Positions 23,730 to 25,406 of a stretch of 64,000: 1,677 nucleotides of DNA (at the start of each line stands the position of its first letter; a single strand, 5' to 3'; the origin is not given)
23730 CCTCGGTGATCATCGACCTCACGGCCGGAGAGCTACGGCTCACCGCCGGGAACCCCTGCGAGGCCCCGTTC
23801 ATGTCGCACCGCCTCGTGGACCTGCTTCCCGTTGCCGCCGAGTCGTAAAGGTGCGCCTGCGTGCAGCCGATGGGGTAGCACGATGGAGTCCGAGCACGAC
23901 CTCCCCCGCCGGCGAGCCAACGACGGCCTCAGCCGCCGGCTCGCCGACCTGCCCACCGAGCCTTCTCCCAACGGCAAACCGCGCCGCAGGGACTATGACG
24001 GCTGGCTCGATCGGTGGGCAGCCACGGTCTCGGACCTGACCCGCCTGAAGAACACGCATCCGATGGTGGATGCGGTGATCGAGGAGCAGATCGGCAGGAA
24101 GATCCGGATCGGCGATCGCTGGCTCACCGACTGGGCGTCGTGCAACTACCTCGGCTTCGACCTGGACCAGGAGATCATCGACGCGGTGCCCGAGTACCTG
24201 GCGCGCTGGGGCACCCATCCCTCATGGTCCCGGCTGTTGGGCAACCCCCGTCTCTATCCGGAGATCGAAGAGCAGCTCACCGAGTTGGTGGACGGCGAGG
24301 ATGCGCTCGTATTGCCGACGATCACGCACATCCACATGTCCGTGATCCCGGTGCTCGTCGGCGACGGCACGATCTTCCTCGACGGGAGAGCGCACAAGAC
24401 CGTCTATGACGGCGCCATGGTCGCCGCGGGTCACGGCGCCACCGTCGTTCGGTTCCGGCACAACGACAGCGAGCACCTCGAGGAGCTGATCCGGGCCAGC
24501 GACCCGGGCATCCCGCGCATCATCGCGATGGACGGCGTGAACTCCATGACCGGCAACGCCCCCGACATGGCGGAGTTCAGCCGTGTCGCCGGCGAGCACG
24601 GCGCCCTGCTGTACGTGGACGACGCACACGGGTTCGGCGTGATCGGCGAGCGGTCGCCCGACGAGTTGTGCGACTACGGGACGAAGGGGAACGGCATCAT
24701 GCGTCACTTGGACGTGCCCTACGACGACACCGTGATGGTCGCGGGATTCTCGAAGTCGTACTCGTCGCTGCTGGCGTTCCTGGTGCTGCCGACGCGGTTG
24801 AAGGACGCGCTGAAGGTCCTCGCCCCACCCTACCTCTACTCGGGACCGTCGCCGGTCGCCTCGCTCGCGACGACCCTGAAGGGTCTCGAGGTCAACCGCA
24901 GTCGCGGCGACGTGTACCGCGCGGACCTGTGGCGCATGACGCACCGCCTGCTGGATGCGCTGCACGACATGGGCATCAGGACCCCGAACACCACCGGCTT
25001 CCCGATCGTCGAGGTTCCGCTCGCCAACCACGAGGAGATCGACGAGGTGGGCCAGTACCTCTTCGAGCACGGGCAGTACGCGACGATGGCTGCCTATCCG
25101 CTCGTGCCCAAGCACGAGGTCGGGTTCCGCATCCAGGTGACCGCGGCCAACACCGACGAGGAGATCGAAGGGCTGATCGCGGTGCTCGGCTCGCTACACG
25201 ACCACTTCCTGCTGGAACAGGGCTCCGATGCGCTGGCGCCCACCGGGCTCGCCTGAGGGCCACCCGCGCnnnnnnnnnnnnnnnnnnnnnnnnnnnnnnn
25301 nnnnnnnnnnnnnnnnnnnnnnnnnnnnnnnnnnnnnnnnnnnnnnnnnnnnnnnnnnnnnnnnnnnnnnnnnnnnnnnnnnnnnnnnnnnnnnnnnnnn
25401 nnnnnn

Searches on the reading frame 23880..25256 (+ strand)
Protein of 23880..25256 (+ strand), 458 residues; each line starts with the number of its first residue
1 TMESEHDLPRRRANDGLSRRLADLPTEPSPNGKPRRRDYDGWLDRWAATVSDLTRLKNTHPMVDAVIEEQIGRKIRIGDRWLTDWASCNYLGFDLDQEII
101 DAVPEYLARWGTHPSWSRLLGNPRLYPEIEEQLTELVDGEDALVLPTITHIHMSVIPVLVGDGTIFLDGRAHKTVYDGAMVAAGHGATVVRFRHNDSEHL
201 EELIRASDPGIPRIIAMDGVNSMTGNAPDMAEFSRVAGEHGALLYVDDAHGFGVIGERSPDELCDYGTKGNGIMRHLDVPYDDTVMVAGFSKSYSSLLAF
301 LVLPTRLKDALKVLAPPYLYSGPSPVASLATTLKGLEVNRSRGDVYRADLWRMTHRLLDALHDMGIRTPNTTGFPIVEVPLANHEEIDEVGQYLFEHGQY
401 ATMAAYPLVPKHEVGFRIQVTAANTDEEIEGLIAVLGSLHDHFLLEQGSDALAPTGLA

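Call 6: search_protein_families(library=pfam, proteins=[window:23880-25256:+], max_evalue=0.001)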
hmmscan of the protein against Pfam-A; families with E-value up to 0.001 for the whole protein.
window:23880-25256:+ (458 aa): 1 family
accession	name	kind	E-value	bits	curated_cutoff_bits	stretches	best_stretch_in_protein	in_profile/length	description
PF00155.27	Aminotran_1_2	-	2.5e-26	93.2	19.7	1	85-435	6-360/361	Aminotransferase class I and II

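Call 7: search_protein_families(library=ncbifam, proteins=[window:23880-25256:+], max_evalue=0.001)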
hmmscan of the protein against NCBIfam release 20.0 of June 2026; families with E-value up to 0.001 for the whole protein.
window:23880-25256:+ (458 aa): 13 families
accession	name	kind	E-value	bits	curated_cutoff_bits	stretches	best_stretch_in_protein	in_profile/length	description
TIGR00858.1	bioF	equivalog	1e-53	182.4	426.45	1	68-436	9-364/365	8-amino-7-oxononanoate synthase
NF047599.1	SerpalmtaseBetaP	equivalog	1.5e-53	181.9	500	1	76-441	39-391/394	serine palmitoyltransferase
TIGR01825.1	gly_Cac_T_rel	subfamily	9.6e-46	156.2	535.4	1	52-436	4-375/385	BioF/Kbl family PLP-dependent acyltransferase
NF047600.1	SerpalmtaseCFB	equivalog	4.4e-45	154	640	1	67-436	30-385/395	serine palmitoyltransferase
NF005394.0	PRK06939.1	equivalog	1.9e-39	135.5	460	1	65-436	26-387/397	glycine C-acetyltransferase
NF047603.1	SerpalmtaseAlphaP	equivalog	9.9e-39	133.1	670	1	87-436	52-389/399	serine palmitoyltransferase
NF005697.0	PRK07505.1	subfamily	9.9e-39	133.1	342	1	79-440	47-399/405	hypothetical protein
TIGR01821.1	5aminolev_synth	equivalog_domain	4.5e-37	127.9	338.55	1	51-443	24-397/402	5-aminolevulinate synthase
TIGR01822.1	2am3keto_CoA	equivalog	2.2e-30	105.8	493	1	66-434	23-381/393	glycine C-acetyltransferase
NF005526.0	PRK07179.1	equivalog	1.7e-25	89.5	428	1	87-445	61-401/407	alpha-hydroxyketone-type quorum-sensing autoinducer synthase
NF004608.1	PRK05937.1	equivalog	1.5e-11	43.7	399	1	118-441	48-347/366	8-amino-7-oxononanoate synthase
TIGR03392.1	FeS_syn_CsdA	equivalog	0.00034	19.9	493.6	1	168-252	113-198/398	cysteine desulfurase CsdA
NF008126.0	PRK10874.1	equivalog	0.00045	19.5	607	1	163-252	111-201/401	cysteine desulfurase CsdA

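Call 8: find_homologous_proteins(query=window:23880-25256:+, max_evalue=1e-10)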
Query window:23880-25256:+ (458 aa): 7055 proteins with E <= 1e-10 among 8000 candidates; the best 120 are listed.
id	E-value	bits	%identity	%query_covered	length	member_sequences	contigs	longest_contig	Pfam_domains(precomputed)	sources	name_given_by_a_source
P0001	5.4e-284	960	89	100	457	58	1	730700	PF00155.28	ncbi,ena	-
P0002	3.5e-275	931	87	100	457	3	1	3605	PF00155.28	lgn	-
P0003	1.2e-272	923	86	100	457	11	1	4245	PF00155.28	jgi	jgi:8-amino-7-oxononanoate synthase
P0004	4.9e-272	921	86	100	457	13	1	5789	PF00155.28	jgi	jgi:8-amino-7-oxononanoate synthase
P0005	1.0e-271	920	86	100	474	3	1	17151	PF00155.28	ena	-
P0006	3.3e-271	918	86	100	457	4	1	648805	PF00155.28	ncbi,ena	-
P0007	7.5e-271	917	86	100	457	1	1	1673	PF00155.28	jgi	jgi:8-amino-7-oxononanoate synthase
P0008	1.3e-270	916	86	100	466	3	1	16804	PF00155.28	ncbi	ncbi:glycine C-acetyltransferase [soil metagenome]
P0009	1.7e-270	916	86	100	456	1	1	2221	PF00155.28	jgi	jgi:8-amino-7-oxononanoate synthase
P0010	3.9e-269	911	85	100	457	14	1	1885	PF00155.28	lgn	-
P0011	1.4e-267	906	85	100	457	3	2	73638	PF00155.28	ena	-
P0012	5.0e-259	878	87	93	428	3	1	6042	PF00155.28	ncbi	ncbi:MAG: aminotransferase class I/II-fold pyridoxal phosphate-dependent enzyme, partial [Actinomyce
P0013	2.1e-258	876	84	96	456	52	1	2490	PF00155.28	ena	-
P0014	1.9e-253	859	82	97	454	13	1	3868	PF00155.28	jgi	jgi:8-amino-7-oxononanoate synthase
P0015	4.0e-251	852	81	98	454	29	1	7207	PF00155.28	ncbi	ncbi:MAG: pyridoxal phosphate-dependent aminotransferase family protein [Actinomycetota bacterium]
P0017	2.0e-250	849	82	96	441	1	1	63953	PF00155.28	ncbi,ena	-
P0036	1.5e-243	827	79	96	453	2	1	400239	PF00155.28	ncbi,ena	-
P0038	1.8e-242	823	79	98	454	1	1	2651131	PF00155.28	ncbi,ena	-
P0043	1.1e-240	817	78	97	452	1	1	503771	PF00155.28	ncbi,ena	-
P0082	1.2e-231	788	76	98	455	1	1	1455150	PF00155.28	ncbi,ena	-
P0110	1.7e-227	774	77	94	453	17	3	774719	PF00155.28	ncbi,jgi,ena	jgi:8-amino-7-oxononanoate synthase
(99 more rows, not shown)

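Call 9: find_related_loci(query=window:23880-25256:+, collection=genome_contigs, flank=8000)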
Query window:23880-25256:+ (458 aa) in genome_contigs; peptide patterns used: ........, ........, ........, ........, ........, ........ (x = any residue, [..] = any of these).
599 stretches matched a pattern (row limit reached: there are more); 589 encode a relative of the query (tblastn E <= 1e-3); the best 80 are kept; 80 distinct loci.
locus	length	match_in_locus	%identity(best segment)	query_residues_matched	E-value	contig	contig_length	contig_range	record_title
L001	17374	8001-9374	86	1-458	0e+0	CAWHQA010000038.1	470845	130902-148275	MAG: uncultured Actinomycetes bacterium isolate MFD08497.bin.2.117 genome assembly, contig: contig_94854, whole genome s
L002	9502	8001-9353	82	6-456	0e+0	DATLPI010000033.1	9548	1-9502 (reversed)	MAG TPA_asm: Actinomycetota bacterium isolate SMAG_U13848 k141_2197861, whole genome shotgun sequence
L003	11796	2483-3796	82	9-446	0e+0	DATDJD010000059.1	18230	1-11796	MAG TPA_asm: Actinomycetota bacterium isolate SMAG_U321 k141_436659, whole genome shotgun sequence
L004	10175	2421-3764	79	1-448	0e+0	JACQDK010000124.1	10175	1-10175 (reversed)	MAG: Actinomycetota bacterium isolate NC_groundwater_992_Pr1_S-0.65um_70_10 Montesol18_Sp65_coassembly_scaffold_1764974,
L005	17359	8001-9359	79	1-451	0e+0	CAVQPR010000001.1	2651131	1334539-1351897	MAG: uncultured Actinomycetes bacterium isolate MFD09964.bin.2.63 genome assembly, contig: contig_13548, whole genome sh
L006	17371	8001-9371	78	1-457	0e+0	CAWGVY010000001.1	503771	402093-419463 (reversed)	MAG: uncultured Actinomycetes bacterium isolate MFD02242.bin.2.91 genome assembly, contig: contig_13037, whole genome sh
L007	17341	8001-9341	76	9-455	0e+0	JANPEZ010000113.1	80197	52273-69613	MAG: Actinomycetes bacterium isolate VAR_78_metabat_129 VAR_78_k141_435766, whole genome shotgun sequence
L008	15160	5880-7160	79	18-445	0e+0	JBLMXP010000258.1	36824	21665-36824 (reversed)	MAG: Planctomycetaceae bacterium isolate MAG253 PRJNA957066_bin34_renamed_257, whole genome shotgun sequence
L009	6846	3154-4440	77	19-447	0e+0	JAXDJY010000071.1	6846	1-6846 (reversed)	MAG: Actinomycetota bacterium isolate BP_582 scaffold_1649103, whole genome shotgun sequence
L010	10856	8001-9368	74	1-453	0e+0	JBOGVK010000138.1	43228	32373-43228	MAG: Actinomycetota bacterium isolate TC-S_metawrap_bin.157 k127_1139747, whole genome shotgun sequence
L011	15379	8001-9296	76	16-447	0e+0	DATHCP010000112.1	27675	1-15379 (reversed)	MAG TPA_asm: Actinomycetota bacterium isolate SMAG_U12370 k141_990183, whole genome shotgun sequence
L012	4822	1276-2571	77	16-447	0e+0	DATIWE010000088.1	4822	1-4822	MAG TPA_asm: Actinomycetota bacterium isolate SMAG_U15215 k141_4568996, whole genome shotgun sequence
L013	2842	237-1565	75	11-453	0e+0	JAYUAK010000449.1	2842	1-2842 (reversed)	MAG: Actinomycetota bacterium isolate GFS_6474 GFS_6474_448, whole genome shotgun sequence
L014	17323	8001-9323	75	10-447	0e+0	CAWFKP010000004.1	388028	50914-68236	MAG: uncultured Actinomycetes bacterium isolate MFD00392.bin.2.405 genome assembly, contig: contig_54043, whole genome s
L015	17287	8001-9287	76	19-447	0e+0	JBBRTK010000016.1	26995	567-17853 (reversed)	MAG: Actinomycetota bacterium isolate La2_metabat2.206 La2_metabat2.206_K_391412L26995_cov_41.3345, whole genome shotgun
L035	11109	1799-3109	69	16-446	0e+0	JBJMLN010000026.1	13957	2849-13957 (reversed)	MAG: Actinomycetota bacterium isolate H1_18_all_fractions_maxb_99_69_12 k255_1900195, whole genome shotgun sequence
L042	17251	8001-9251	69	33-447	0e+0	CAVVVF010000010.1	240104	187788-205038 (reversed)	MAG: uncultured Actinomycetes bacterium isolate MFD03899.bin.2.35 genome assembly, contig: contig_7136, whole genome sho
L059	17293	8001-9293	63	24-448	1e-178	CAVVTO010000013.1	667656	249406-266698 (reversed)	MAG: uncultured Solirubrobacterales bacterium isolate MFD04434.bin.1.109 genome assembly, contig: contig_4089, whole gen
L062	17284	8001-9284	62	25-446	2e-178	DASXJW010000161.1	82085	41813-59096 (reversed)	MAG TPA_asm: Solirubrobacteraceae bacterium isolate SMAG_U5259 k141_2687087, whole genome shotgun sequence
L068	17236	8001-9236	64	36-447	1e-177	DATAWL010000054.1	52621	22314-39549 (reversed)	MAG TPA_asm: Solirubrobacteraceae bacterium isolate SMAG_U5624 k141_682850, whole genome shotgun sequence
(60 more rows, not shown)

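Call 12: search_solved_structures(query=window:23880-25256:+, max_evalue=0.00001, show_alignments=2)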
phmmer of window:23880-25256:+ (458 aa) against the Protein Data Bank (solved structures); distinct sequences matched with E-value up to 0.00001: 51.
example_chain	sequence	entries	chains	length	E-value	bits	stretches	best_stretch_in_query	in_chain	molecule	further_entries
8s1y_A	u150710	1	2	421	2.8e-38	135.1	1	41-431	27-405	8-amino-7-oxononanoate synthase/2-amino-3-ketobutyrate coenzyme A ligase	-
7poa_A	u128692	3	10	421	6.3e-38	133.9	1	41-431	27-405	8-amino-7-oxononanoate synthase/2-amino-3-ketobutyrate coenzyme A ligase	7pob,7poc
2x8u_A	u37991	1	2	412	8.9e-38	133.4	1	86-436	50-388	SERINE PALMITOYLTRANSFERASE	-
3a2b_A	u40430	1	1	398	4.2e-34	121.3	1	71-433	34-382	Serine palmitoyltransferase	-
8guh_A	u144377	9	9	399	4.3e-34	121.3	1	71-433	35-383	Serine palmitoyltransferase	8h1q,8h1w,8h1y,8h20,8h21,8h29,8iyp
2jgt_A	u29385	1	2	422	4.6e-33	117.9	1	86-434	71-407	SERINE PALMITOYLTRANSFERASE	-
2jg2_A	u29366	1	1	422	4.9e-33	117.8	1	86-434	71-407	SERINE PALMITOYLTRANSFERASE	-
2w8j_A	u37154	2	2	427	5e-33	117.8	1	86-434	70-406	SERINE PALMITOYLTRANSFERASE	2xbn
2w8t_A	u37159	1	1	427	9.3e-33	116.9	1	86-434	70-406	SERINE PALMITOYLTRANSFERASE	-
2w8u_A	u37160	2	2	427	1.3e-32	116.4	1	86-434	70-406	SERINE PALMITOYLTRANSFERASE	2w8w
2w8v_A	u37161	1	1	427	1.3e-32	116.4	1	86-434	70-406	SERINE PALMITOYLTRANSFERASE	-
4bmk_A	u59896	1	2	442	3.7e-32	114.9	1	86-434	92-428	SERINE PALMITOYLTRANSFERASE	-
7u7h_A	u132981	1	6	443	2.7e-27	98.9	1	67-445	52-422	7-keto-8-aminopelargonate synthetase-like enzyme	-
5qqq_B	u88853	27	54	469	3.6e-26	95.1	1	74-430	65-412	5-aminolevulinate synthase, erythroid-specific, mitochondrial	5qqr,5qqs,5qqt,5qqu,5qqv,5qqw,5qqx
2bwn_A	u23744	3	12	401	2.4e-25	92.4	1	78-436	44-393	5-AMINOLEVULINATE SYNTHASE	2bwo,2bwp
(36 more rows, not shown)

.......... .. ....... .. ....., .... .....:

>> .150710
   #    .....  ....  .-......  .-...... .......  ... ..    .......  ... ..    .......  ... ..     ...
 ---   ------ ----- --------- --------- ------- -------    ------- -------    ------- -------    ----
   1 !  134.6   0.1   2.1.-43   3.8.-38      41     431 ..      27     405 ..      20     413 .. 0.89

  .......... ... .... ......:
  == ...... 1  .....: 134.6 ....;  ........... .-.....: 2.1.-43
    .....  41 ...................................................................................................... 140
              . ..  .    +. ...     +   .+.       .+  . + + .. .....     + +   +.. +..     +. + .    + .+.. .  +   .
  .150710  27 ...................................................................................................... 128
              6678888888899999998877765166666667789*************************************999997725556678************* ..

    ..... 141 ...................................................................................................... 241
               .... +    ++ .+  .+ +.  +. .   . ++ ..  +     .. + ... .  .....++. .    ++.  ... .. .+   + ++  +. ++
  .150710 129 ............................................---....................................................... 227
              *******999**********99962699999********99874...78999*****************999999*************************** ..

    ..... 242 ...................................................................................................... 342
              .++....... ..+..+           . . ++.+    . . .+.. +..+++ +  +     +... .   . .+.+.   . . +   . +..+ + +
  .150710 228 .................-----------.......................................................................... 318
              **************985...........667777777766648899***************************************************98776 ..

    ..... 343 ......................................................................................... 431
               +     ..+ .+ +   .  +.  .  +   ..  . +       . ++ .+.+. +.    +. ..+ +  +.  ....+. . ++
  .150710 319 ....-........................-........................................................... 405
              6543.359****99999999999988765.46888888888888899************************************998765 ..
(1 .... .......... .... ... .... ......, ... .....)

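Call 37: search_protein_families(library=pfam, proteins=[L042:11513-12937:+, L035:857-1600:+, L068:6788-7780:+, L062:4752-6404:+, L008:2700-4853:+], max_evalue=0.001)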
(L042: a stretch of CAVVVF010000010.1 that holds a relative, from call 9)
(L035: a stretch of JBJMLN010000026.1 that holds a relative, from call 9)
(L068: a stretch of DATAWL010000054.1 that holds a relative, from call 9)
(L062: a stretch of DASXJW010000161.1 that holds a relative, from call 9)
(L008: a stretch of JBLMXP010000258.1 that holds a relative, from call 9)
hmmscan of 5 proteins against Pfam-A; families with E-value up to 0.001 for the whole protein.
L042:11513-12937:+ (474 aa): 2 families
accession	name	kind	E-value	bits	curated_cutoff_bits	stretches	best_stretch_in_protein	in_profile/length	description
PF05977.19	MFS_3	-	3.4e-39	135.1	27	1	36-420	5-383/524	Transmembrane secretion effector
PF07690.21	MFS_1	-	7.4e-31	107.8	33.4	1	46-384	1-334/347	Major Facilitator Superfamily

L035:857-1600:+ (247 aa): 15 families
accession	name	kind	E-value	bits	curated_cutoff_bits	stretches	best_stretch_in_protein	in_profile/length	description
PF13431.12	TPR_17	-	2.2e-17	62.2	24.4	0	83-115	1-33/34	Tetratricopeptide repeat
PF13432.12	TPR_16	-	1.1e-16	61.4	32.7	2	109-164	11-64/65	Tetratricopeptide repeat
PF13181.12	TPR_8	-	1.1e-15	56.9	25.7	1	135-163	5-33/34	Tetratricopeptide repeat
PF07719.23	TPR_2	-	1.7e-15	56.2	27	1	132-163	2-33/34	Tetratricopeptide repeat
PF13414.12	TPR_11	-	2.8e-15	56.2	26.8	1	144-179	7-42/42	TPR repeat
PF14559.12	TPR_19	-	5.9e-15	55.8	25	2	145-203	5-62/68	Tetratricopeptide repeat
PF13428.12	TPR_14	-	1e-14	54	23.5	1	132-172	2-42/44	Tetratricopeptide repeat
PF00515.34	TPR_1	-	8.8e-13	47.9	27.8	1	137-163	7-33/34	Tetratricopeptide repeat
PF13424.12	TPR_12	-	4.9e-09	36.7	30.1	1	105-161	13-75/77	Tetratricopeptide repeat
PF13174.12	TPR_6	-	2.3e-08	34.6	26.3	0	133-162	2-31/33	Tetratricopeptide repeat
PF24575.1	TPR_Slam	-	2.6e-07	31.4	35.2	0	142-176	58-92/104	Surface lipoprotein assembly modifier, N-terminal TPR repeats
PF13176.12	TPR_7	-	3.7e-07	30.2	27.9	0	134-163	2-31/36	Tetratricopeptide repeat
PF13429.12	TPR_15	-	1.9e-05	24.7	26.2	0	111-196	126-207/280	Tetratricopeptide repeat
PF23914.1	TPR_CcmH_CycH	-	0.00016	21.9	42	0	78-160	67-150/158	Cytochrome c-type biogenesis protein H TPR domain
PF14863.12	Alkyl_sulf_dimr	-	0.00092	20.1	26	0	18-77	62-121/139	Alkyl sulfatase dimerisation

L068:6788-7780:+ (330 aa): 1 family
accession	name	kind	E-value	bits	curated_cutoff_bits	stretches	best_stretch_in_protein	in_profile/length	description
PF00480.26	ROK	-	1.8e-54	185.7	22.9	1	43-328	1-292/294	ROK family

L062:4752-6404:+ (550 aa): 1 family
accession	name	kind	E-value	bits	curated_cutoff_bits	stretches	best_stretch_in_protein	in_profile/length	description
PF16862.10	Glyco_hydro_79C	-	3.4e-05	25.1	27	1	476-543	34-103/103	Glycosyl hydrolase family 79 C-terminal beta domain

L008:2700-4853:+ (717 aa): 5 families
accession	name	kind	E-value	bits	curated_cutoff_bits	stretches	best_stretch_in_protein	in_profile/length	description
PF13549.11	ATP-grasp_5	-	8.2e-38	130.4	27.6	1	509-710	10-218/221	ATP-grasp domain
PF13607.11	Succ_CoA_lig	-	8.9e-30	103.7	27.4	1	174-312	1-137/138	Succinyl-CoA ligase like flavodoxin domain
PF13380.12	CoA_binding_2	-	1.3e-17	64.7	22.8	1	30-150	1-109/116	CoA binding domain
PF02629.25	CoA_binding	-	1.3e-07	32.7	22.3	1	30-120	4-97/97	CoA binding domain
PF19045.5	Ligase_CoA_2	-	0.00036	21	23.7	0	330-382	7-59/162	Ligase-CoA domain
